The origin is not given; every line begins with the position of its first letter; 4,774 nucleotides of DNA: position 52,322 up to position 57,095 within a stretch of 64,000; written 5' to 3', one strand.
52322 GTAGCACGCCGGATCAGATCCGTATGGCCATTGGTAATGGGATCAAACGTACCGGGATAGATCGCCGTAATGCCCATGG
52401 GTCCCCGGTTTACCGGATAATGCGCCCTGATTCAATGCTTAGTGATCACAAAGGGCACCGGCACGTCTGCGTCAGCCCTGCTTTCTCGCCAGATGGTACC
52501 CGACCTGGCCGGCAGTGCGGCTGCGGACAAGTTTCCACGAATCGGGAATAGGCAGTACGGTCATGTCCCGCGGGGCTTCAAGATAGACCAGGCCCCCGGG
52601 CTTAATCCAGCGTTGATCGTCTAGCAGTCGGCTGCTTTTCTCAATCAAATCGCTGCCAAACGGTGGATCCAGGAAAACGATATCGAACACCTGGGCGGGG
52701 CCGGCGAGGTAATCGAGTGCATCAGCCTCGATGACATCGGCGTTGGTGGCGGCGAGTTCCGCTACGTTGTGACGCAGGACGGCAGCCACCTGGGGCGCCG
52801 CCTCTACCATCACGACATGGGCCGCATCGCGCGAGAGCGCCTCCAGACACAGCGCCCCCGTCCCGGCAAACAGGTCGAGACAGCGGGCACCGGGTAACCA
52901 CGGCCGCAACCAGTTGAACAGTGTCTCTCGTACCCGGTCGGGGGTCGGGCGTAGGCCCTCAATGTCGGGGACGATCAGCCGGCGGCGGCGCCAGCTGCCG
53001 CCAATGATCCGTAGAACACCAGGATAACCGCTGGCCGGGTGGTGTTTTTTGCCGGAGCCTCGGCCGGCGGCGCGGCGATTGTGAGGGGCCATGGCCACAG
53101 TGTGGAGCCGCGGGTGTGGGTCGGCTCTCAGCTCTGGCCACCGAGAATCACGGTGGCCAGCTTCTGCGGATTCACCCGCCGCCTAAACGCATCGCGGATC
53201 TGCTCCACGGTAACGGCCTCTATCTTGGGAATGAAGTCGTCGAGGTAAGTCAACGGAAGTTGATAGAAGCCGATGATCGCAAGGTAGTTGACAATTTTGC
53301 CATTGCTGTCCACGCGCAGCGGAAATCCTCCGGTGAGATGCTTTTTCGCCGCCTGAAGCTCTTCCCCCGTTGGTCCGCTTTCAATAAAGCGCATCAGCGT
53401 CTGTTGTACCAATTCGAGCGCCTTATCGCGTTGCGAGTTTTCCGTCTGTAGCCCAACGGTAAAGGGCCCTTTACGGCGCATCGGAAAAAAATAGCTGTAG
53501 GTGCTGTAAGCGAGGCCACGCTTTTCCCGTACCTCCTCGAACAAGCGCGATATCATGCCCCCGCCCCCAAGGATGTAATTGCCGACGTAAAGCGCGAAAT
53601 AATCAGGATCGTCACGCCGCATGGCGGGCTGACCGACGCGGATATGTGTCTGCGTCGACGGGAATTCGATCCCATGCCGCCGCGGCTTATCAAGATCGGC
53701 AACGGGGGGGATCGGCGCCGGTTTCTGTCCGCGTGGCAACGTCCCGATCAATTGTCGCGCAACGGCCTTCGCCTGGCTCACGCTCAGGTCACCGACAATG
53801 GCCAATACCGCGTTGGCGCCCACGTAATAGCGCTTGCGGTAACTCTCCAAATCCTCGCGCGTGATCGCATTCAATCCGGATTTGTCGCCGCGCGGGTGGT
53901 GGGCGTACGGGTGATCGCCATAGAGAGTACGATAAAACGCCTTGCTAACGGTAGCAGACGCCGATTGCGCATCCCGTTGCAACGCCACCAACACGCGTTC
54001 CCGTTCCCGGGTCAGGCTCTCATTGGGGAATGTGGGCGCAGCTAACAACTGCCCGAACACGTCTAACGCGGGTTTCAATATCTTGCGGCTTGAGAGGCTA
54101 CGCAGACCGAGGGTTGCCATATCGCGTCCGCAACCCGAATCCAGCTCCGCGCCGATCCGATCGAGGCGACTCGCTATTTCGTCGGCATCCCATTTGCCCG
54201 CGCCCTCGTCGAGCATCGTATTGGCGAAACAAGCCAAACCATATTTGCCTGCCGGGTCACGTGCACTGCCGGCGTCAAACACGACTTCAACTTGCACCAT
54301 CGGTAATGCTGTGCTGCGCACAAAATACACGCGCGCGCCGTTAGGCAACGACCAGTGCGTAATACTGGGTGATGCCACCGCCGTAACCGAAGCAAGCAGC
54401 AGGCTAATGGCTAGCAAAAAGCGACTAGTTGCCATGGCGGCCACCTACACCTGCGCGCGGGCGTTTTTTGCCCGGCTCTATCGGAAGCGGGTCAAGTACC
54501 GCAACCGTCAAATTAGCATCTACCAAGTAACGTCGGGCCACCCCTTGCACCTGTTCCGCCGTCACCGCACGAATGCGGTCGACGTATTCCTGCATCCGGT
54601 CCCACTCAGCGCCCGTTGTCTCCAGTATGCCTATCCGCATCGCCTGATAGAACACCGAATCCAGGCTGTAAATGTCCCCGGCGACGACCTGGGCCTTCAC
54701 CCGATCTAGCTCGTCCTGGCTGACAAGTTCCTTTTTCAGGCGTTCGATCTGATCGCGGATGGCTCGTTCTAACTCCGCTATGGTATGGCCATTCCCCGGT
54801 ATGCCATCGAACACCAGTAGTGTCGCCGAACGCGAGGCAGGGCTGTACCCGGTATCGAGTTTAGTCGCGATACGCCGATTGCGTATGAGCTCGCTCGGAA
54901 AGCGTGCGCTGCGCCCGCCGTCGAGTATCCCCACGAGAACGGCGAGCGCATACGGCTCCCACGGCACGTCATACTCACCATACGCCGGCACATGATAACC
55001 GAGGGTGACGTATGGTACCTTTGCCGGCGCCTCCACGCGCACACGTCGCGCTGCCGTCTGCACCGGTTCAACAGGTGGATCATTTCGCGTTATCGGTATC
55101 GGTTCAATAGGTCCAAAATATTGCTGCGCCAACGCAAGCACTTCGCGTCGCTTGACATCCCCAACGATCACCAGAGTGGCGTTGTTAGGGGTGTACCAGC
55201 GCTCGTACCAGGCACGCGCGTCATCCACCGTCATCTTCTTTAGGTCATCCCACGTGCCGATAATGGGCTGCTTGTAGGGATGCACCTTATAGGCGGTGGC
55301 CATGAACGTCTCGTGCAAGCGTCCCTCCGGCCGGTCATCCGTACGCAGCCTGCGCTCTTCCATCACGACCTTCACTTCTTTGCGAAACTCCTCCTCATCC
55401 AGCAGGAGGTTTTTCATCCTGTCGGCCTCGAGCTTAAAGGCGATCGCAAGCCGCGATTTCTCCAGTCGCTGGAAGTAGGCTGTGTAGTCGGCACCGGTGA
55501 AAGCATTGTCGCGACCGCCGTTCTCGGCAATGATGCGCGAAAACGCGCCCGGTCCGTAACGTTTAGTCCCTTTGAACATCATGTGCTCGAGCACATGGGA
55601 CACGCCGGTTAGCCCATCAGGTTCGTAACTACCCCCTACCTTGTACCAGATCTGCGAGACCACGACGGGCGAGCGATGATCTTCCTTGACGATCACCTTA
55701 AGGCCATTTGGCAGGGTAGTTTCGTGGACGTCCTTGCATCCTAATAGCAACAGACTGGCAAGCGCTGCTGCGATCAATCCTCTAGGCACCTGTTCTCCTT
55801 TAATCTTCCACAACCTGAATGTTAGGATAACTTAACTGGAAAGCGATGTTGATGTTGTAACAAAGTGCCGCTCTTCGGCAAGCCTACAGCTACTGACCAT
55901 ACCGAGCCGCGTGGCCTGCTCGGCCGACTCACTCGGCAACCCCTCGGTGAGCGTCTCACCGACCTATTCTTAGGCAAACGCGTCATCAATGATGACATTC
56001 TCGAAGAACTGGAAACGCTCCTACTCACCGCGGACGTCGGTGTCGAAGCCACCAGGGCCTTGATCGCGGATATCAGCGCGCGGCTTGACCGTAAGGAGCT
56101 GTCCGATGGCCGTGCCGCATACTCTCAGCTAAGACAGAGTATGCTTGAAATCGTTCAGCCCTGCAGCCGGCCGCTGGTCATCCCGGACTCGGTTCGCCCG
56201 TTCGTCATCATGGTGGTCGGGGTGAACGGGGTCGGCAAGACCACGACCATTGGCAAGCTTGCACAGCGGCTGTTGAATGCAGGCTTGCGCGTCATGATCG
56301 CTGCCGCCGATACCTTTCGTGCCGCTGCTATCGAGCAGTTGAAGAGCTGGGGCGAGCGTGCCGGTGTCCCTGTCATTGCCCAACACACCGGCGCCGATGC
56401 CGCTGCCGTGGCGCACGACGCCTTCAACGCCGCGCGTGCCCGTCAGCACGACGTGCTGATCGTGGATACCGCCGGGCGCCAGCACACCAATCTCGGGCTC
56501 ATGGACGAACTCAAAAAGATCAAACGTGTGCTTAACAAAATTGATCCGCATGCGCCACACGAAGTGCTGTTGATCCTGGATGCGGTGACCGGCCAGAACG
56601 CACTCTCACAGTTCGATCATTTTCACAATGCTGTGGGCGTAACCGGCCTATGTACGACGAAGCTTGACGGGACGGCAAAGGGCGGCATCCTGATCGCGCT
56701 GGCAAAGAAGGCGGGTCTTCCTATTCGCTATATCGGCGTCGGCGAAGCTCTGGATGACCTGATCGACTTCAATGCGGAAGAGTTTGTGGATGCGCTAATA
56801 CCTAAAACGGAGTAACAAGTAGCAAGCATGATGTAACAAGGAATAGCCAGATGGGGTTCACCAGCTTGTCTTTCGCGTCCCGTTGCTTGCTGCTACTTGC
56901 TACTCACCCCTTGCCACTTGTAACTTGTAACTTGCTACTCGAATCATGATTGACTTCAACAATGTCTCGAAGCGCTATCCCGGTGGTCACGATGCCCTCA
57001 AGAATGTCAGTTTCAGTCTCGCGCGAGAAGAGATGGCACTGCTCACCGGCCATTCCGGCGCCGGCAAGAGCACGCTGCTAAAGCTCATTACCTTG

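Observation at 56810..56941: Unrecognised family of heptad-array palindromic intergenic elements (five copies); the best example splits ftsY from ftsE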

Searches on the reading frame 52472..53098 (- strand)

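Call 81: search_protein_families(library=pfam, max_evalue=0.00001, proteins=[window:52472-53098:-])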
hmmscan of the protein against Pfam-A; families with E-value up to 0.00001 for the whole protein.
window:52472-53098:- (208 aa): 4 families
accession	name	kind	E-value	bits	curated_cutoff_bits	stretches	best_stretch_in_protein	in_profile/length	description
PF03602.21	Cons_hypoth95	-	7.2e-55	185.9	24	1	29-203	1-180/182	Conserved hypothetical protein 95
PF13847.12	Methyltransf_31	-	3.8e-08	33.6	27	1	70-183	4-119/145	Methyltransferase domain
PF13649.12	Methyltransf_25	-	7.5e-07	30.2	27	1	74-143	2-70/97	Methyltransferase domain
PF05175.20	MTS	-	3.7e-06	27.1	23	1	71-151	33-112/170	Methyltransferase small domain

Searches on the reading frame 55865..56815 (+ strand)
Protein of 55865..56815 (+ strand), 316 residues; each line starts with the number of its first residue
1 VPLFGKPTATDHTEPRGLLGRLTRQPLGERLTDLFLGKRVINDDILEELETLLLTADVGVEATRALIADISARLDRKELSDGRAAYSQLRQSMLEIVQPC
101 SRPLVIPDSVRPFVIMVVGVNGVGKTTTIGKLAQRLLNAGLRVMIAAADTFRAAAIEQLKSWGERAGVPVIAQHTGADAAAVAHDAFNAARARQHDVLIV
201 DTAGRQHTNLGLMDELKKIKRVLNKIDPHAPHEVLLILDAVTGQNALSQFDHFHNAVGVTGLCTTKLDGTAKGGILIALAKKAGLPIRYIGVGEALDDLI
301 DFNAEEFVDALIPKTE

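Call 49: search_protein_families(library=pfam, proteins=[window:55865-56815:+])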
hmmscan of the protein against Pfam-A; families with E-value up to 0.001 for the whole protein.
window:55865-56815:+ (316 aa): 14 families
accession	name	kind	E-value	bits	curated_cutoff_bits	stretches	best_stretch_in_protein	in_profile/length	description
PF00448.28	SRP54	-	6.1e-74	248.3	22.7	1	112-312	1-195/196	SRP54-type protein, GTPase domain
PF02881.24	SRP54_N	-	1.7e-13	51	22.4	1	27-92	1-74/75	SRP54-type protein, helical bundle domain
PF13604.12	AAA_30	-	3e-06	27.6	27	1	114-208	20-102/191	AAA domain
PF13191.12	AAA_16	-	9.3e-06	26.7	32.6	1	112-241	24-141/167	AAA ATPase domain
PF13401.12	AAA_22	-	7.7e-05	23.5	27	1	114-222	7-110/130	AAA domain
PF03308.22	MeaB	-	8.8e-05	22.1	23.1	1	106-149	27-70/273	Methylmalonyl Co-A mutase-associated GTPase MeaB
PF06414.18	Zeta_toxin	-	0.00014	21.8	22.3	1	107-205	11-106/199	Zeta toxin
PF25199.1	nSTAND_NTPase5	-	0.00024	21.4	34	1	95-200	23-129/145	Novel STAND NTPase 5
PF00004.35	AAA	-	0.00026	21.9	21.2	0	115-204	1-67/131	ATPase family associated with various cellular activities (AAA)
PF13245.12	AAA_19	-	0.0003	21.4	25.1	1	113-203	12-99/134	AAA domain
PF02374.21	ArsA_ATPase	-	0.00035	20.3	24.3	0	114-149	3-38/305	Anion-transporting ATPase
PF13238.12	AAA_18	-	0.00048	21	29.4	0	115-204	1-81/128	AAA domain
PF13207.12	AAA_17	-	0.00074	20.3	27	0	118-228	1-102/136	AAA domain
PF01656.29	CbiA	-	0.001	19.5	25.4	0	122-226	9-83/125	CobQ/CobB/MinD/ParA nucleotide binding domain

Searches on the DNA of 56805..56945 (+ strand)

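Call 61: search_dna_similar(query=window:56805-56945:+, collection=plasmids, mode=distant, max_evalue=0.01, max_rows=10)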
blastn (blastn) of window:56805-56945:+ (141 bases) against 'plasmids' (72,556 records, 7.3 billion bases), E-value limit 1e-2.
No match.

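Call 62: search_dna_similar(query=window:56805-56945:+, collection=ecoli_genomes, mode=distant, max_evalue=0.01, max_rows=5)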
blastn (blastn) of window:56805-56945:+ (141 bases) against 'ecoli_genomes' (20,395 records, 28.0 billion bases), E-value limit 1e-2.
No match.
